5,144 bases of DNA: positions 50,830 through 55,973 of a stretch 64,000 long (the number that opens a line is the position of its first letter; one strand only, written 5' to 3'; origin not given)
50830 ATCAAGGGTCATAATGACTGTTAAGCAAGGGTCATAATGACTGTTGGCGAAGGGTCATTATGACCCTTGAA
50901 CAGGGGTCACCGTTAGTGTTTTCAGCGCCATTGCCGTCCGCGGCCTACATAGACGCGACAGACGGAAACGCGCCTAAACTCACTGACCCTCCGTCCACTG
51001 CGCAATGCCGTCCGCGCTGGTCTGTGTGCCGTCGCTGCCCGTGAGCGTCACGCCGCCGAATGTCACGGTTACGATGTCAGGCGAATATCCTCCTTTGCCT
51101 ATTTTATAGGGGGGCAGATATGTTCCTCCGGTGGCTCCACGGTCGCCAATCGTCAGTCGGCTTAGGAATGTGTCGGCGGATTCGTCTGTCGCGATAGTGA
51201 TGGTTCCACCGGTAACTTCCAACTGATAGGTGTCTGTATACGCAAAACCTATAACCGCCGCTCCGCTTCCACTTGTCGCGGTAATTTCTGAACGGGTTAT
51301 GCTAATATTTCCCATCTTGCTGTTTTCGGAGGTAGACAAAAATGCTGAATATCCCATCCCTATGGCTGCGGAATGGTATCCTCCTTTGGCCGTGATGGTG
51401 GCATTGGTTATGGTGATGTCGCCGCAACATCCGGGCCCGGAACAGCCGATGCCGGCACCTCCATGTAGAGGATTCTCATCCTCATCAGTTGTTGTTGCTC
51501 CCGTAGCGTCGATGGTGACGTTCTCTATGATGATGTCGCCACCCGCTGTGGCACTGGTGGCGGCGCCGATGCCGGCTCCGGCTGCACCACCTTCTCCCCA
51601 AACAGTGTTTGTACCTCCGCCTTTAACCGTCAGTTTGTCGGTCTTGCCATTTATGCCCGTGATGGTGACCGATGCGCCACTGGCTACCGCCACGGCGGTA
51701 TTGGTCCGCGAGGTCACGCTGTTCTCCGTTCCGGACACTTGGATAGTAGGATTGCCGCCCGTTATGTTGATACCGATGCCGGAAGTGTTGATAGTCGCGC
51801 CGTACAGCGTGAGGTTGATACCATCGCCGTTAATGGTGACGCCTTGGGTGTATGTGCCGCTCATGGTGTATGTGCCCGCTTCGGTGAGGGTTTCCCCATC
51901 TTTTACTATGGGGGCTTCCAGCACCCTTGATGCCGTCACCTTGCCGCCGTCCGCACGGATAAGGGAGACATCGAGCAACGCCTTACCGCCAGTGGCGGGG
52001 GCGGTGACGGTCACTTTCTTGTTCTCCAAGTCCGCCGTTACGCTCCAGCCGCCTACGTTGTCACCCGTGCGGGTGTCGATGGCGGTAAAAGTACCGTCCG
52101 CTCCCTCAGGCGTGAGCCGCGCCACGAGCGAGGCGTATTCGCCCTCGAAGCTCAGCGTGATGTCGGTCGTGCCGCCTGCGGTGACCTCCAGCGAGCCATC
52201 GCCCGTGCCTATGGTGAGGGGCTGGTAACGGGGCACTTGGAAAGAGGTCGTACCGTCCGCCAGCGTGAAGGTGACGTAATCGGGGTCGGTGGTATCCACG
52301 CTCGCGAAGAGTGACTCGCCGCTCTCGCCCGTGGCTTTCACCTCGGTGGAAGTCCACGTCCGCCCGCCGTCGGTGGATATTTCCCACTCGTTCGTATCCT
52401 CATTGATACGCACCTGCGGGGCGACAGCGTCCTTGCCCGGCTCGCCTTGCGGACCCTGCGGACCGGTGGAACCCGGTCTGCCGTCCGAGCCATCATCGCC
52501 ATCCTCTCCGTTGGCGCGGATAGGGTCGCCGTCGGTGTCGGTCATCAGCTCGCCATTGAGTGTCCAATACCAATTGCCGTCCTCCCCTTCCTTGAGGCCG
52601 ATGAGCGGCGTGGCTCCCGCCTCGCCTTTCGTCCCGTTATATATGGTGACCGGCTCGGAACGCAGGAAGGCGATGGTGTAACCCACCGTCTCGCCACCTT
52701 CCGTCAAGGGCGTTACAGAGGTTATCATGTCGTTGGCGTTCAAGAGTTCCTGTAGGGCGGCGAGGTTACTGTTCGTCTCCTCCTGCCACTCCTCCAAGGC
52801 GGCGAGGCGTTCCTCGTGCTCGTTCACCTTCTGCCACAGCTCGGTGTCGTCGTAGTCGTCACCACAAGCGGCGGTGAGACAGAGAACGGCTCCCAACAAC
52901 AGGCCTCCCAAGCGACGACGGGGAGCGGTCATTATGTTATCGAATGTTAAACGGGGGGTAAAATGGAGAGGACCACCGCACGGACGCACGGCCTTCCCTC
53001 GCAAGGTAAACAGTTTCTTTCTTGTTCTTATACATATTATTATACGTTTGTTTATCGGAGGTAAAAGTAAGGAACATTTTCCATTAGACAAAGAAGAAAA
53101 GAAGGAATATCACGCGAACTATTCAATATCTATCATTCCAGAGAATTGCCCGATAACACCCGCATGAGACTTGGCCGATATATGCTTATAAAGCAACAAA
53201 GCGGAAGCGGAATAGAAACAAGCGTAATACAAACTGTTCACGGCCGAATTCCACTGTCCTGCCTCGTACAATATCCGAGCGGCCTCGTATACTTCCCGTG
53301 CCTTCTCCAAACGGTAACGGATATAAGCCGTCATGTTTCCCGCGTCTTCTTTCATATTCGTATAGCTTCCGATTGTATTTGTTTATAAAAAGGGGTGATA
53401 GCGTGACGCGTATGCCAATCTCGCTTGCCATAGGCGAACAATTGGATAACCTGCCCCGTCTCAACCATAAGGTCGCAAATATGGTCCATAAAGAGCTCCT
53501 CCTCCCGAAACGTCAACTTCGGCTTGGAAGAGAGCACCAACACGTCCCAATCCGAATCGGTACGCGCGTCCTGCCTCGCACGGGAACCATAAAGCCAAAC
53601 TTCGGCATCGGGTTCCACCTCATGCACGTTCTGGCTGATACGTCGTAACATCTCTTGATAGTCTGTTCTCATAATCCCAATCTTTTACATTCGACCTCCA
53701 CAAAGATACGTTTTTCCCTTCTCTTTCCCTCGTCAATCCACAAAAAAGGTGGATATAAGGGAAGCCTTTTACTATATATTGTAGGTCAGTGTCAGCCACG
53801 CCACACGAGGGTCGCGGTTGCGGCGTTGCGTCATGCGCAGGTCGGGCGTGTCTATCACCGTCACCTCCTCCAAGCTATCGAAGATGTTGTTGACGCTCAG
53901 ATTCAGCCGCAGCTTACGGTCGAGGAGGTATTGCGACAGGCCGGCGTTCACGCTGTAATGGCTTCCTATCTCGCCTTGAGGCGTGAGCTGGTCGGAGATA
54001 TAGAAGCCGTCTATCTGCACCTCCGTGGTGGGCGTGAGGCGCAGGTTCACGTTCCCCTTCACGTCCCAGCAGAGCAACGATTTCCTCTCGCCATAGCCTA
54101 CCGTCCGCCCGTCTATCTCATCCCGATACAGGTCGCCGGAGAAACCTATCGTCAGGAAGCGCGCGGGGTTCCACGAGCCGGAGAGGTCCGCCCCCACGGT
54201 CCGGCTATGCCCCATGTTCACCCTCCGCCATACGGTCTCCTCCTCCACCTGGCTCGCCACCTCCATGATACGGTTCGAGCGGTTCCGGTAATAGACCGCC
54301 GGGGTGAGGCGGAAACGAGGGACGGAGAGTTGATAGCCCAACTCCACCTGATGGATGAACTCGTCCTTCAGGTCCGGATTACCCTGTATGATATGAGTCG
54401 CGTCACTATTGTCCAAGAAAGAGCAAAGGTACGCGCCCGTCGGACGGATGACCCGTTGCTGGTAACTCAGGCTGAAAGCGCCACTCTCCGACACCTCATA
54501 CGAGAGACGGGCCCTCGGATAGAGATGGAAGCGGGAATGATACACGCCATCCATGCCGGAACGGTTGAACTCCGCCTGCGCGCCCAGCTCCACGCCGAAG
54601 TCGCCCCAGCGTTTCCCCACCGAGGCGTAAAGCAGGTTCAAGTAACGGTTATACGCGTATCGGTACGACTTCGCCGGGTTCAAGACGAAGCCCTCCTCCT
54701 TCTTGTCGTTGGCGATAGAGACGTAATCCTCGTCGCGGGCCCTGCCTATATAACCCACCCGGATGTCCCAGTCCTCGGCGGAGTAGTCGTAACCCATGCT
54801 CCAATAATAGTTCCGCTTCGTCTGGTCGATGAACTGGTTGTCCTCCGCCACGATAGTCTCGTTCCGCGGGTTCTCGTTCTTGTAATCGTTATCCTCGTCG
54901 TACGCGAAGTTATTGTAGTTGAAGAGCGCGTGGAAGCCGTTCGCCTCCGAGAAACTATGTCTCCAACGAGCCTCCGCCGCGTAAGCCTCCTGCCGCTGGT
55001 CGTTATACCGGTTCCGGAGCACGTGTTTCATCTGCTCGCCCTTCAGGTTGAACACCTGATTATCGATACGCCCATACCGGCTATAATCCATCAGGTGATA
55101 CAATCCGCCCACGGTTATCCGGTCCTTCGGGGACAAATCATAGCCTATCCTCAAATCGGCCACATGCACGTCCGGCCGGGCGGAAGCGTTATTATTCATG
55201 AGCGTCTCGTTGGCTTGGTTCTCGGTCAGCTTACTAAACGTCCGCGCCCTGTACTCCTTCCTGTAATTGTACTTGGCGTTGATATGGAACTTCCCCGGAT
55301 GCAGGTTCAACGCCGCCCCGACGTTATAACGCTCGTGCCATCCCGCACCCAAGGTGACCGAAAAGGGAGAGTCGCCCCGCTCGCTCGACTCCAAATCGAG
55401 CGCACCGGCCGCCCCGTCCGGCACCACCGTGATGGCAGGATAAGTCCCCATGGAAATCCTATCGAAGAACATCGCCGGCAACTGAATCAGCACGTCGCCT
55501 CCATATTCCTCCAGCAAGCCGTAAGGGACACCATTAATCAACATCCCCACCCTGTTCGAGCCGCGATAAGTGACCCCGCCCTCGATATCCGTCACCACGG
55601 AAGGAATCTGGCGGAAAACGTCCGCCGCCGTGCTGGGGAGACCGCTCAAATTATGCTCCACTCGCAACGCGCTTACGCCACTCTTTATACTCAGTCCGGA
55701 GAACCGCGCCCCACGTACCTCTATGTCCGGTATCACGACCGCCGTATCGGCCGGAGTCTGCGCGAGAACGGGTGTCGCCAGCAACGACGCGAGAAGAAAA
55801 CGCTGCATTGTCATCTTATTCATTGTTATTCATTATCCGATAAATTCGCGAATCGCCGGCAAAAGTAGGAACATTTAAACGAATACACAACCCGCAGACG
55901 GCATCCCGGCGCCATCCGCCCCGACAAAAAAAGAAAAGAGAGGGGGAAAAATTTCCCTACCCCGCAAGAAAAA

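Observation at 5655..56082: Dispersed intergenic element built on a 21-bp lattice: six copies of a fixed 86-bp four-palindrome core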

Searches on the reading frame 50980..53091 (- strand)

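Call 12: search_protein_families(library=pfam, proteins=[window:50980-53091:-])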
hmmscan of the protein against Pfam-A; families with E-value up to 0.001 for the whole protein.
window:50980-53091:- (703 aa): 1 family
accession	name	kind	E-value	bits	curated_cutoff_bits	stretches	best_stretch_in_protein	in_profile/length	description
PF16378.10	DUF4988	-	3.7e-22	79.5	30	2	85-198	1-110/183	Domain of unknown function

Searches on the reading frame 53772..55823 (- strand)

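Call 12: search_protein_families(library=pfam, proteins=[window:53772-55823:-])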
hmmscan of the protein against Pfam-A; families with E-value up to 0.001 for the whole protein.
window:53772-55823:- (683 aa): 2 families
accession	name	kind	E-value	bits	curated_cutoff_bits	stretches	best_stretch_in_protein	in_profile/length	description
PF14905.12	OMP_b-brl_3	-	4.2e-68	230.7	27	1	293-681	5-408/408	Outer membrane protein beta-barrel family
PF00593.30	TonB_dep_Rec_b-barrel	-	1.5e-21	78.2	27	1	270-647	52-436/436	TonB dependent receptor-like, beta-barrel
